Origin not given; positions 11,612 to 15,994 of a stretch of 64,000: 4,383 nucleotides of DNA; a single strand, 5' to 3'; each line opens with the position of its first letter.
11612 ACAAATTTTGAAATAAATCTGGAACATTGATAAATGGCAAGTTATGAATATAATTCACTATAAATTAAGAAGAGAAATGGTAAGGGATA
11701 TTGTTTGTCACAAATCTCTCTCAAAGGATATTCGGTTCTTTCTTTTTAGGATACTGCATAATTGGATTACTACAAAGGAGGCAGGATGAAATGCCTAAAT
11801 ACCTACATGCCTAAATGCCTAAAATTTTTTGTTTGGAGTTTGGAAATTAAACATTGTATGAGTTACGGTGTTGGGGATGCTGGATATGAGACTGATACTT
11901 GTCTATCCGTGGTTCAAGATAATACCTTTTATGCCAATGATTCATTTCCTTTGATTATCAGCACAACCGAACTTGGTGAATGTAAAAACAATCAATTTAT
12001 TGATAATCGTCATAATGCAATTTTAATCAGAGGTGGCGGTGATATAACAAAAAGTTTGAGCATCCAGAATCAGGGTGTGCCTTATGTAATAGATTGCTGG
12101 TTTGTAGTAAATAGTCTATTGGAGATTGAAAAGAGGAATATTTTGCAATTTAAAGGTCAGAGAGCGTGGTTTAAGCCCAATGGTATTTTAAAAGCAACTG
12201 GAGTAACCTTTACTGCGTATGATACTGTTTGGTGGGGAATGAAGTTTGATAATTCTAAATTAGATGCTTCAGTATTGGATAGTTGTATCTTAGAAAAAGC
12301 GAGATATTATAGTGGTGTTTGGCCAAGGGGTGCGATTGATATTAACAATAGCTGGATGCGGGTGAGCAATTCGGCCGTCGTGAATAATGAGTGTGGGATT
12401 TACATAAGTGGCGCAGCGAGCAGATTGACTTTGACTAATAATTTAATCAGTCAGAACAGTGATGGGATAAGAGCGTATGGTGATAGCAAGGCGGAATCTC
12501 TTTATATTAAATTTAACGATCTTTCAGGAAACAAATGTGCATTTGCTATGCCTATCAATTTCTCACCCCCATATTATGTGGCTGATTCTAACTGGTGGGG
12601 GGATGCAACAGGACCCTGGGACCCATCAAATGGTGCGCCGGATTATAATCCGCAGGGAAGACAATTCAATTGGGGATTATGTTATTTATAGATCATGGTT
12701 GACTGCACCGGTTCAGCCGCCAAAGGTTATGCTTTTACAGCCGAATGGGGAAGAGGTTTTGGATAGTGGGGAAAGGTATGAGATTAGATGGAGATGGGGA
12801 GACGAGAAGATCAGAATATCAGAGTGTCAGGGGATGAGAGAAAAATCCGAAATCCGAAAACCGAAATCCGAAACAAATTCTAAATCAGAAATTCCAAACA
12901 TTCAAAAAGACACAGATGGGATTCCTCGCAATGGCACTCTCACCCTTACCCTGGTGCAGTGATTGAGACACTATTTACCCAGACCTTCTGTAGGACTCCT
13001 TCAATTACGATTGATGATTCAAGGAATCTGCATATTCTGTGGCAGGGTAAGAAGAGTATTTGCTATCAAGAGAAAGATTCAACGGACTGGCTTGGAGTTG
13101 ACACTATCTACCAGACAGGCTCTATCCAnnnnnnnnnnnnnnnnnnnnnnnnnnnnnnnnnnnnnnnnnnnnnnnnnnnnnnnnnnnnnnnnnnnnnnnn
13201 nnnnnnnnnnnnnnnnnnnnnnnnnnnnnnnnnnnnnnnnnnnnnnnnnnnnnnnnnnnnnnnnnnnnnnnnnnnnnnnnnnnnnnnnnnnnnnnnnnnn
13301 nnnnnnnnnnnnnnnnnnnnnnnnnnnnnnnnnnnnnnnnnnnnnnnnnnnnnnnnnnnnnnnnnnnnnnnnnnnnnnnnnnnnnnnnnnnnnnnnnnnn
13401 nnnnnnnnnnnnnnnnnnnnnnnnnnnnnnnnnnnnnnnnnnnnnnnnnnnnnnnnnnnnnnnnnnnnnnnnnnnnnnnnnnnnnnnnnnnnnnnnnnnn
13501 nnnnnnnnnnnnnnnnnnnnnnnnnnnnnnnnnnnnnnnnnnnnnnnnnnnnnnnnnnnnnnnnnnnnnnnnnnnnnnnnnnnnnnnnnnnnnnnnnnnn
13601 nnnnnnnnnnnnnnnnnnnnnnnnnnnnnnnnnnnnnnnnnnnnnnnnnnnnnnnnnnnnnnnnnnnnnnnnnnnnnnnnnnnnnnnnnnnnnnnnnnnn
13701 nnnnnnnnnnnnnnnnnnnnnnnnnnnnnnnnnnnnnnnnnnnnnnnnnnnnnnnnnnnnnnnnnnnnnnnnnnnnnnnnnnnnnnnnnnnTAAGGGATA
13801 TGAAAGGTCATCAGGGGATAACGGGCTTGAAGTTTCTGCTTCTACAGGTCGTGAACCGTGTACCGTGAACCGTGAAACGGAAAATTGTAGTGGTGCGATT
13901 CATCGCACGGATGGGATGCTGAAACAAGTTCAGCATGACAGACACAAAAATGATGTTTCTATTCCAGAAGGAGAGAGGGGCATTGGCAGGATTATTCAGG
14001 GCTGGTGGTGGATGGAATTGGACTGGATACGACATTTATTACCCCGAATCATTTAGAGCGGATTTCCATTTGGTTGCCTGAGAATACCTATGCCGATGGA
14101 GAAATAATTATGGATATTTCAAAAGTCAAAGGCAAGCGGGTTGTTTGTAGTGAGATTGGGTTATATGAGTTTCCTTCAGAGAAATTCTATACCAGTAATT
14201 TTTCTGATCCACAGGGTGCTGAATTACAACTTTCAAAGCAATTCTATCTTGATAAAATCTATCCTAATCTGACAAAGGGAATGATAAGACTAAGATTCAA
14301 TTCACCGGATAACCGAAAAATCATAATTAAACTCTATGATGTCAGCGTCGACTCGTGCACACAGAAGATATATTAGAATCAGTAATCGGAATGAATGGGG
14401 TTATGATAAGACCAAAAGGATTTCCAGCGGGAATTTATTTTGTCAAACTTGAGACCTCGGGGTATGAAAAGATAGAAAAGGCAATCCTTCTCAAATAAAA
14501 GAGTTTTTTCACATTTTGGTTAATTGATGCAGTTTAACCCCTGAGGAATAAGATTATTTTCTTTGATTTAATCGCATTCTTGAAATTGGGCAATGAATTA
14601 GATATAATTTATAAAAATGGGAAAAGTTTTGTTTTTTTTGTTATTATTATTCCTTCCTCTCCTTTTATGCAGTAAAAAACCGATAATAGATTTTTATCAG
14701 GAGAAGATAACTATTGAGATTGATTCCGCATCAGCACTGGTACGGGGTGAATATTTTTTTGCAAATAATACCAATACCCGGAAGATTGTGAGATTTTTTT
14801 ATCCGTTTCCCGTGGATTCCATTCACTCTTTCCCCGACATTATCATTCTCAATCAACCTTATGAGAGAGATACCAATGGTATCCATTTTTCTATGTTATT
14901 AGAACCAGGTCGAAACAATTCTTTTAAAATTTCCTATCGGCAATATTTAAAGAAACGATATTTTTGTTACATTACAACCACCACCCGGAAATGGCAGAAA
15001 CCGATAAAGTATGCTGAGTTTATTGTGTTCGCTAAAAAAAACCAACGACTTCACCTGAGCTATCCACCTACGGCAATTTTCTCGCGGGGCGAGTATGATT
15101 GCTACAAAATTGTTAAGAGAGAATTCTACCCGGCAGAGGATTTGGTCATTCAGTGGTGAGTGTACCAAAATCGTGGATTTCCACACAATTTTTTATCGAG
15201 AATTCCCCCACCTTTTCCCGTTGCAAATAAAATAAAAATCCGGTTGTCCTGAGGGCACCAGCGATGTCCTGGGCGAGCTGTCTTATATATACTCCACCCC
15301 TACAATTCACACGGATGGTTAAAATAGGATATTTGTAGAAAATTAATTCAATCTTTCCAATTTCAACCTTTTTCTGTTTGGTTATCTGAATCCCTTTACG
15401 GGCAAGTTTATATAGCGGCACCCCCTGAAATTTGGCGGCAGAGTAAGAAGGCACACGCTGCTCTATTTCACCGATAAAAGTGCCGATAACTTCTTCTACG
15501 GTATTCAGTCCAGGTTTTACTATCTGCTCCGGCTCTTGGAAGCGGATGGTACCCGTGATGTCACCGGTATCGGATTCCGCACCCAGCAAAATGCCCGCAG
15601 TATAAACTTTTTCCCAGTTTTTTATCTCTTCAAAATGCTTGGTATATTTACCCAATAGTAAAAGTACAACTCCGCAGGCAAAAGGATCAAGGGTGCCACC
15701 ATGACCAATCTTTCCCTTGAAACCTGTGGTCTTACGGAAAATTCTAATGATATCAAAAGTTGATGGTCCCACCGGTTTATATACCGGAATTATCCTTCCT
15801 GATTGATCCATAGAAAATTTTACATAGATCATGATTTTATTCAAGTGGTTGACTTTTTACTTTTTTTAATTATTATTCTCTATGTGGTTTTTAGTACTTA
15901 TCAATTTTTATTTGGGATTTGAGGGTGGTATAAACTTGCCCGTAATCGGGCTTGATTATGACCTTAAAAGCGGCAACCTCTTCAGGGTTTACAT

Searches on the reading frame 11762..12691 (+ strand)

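Call 87: search_protein_families(library=pfam, proteins=[window:11762-12691:+], max_evalue=0.001)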
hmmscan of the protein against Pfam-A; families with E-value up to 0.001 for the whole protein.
window:11762-12691:+ (309 aa): 2 families
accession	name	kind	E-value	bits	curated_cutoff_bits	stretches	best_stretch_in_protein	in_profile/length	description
PF13229.12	Beta_helix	-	2.6e-11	43.8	25.9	2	184-258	65-138/158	Right handed beta helix region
PF05048.19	NosD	-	3.5e-07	30.3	23.6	1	191-243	62-115/212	Periplasmic copper-binding protein (NosD)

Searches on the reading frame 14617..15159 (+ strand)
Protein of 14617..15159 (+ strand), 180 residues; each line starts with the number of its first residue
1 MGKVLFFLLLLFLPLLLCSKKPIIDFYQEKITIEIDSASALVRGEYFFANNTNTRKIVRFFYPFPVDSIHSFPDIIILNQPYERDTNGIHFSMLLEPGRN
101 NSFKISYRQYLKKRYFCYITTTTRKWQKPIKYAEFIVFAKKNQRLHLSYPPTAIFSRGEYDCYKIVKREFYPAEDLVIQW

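Call 87: search_protein_families(library=pfam, proteins=[window:14617-15159:+], max_evalue=0.001)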
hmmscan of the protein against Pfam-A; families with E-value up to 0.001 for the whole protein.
window:14617-15159:+ (180 aa): 1 family
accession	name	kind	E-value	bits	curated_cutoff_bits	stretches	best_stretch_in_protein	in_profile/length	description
PF14415.11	DUF4424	-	0.00015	21.5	27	0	110-178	239-305/306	Domain of unknown function (DUF4424)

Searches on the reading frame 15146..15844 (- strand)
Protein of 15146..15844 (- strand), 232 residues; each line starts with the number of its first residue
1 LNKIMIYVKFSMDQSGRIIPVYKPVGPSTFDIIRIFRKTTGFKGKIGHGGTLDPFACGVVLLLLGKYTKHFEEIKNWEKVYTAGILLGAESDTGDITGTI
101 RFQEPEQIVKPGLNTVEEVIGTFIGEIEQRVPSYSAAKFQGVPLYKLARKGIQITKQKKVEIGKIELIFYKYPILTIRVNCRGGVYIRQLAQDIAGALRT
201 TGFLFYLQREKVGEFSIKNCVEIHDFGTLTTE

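Call 87: search_protein_families(library=pfam, proteins=[window:15146-15844:-], max_evalue=0.001)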
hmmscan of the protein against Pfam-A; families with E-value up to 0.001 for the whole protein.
window:15146-15844:- (232 aa): 2 families
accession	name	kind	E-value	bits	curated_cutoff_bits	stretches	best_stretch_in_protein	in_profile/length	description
PF01509.24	TruB_N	-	3.6e-40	138.2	27.3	1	38-187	2-149/149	TruB family pseudouridylate synthase (N terminal domain)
PF16198.10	TruB_C_2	-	0.00067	20.2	29.3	0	188-227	1-40/66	tRNA pseudouridylate synthase B C-terminal domain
